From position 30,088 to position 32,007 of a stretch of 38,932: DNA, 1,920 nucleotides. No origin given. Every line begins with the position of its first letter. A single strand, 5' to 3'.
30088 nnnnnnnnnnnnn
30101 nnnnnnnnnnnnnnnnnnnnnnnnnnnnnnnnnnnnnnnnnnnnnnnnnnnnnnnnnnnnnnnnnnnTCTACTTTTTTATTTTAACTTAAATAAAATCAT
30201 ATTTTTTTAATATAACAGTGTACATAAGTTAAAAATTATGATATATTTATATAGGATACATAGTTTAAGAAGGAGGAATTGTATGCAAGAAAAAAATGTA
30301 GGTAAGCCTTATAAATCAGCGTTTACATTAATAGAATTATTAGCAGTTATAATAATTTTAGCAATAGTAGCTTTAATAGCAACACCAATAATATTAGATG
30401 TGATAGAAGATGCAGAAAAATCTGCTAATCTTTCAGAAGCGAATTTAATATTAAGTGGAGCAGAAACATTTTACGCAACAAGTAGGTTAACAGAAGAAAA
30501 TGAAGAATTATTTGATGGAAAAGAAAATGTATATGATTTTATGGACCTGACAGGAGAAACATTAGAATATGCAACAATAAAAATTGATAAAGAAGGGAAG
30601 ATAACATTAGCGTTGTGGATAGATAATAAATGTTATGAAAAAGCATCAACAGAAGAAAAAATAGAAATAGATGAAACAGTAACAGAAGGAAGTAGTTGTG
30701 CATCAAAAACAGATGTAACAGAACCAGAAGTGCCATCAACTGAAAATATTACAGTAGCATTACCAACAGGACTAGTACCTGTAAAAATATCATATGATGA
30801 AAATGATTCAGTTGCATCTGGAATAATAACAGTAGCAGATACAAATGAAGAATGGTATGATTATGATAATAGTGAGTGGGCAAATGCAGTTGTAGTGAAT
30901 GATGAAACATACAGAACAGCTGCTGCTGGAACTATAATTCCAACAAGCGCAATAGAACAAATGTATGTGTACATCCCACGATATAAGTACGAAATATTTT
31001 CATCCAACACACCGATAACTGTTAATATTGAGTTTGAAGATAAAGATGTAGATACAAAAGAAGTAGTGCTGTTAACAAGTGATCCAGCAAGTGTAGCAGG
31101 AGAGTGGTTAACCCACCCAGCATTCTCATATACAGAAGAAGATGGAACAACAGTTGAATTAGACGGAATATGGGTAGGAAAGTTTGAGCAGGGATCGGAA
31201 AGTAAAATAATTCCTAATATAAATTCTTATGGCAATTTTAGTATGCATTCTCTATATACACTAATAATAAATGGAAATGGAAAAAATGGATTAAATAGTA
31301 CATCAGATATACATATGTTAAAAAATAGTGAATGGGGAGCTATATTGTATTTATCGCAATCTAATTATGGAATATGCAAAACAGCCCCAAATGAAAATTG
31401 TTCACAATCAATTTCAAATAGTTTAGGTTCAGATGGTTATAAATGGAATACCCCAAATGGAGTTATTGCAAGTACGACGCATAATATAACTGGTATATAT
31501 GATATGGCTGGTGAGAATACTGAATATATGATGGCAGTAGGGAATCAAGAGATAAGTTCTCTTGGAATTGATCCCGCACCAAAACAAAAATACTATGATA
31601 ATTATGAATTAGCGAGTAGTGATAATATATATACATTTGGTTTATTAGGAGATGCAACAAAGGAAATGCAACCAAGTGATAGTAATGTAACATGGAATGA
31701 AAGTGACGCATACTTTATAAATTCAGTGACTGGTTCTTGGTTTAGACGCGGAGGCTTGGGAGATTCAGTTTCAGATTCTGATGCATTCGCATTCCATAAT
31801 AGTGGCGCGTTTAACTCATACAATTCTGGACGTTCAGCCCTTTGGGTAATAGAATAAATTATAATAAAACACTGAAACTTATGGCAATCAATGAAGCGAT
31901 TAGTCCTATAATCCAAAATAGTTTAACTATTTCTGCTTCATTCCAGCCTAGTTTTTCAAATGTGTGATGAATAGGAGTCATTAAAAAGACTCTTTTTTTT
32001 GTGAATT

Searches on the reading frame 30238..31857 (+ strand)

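Call 40: search_protein_families(library=pfam, proteins=[window:30238-31857:+], max_evalue=0.00001)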
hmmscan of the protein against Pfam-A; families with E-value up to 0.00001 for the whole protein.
window:30238-31857:+ (539 aa): 1 family
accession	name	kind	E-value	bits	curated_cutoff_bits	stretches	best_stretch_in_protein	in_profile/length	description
PF07963.17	N_methyl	-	1.4e-06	28.1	21.2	1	26-48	4-26/27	Prokaryotic N-terminal methylation motif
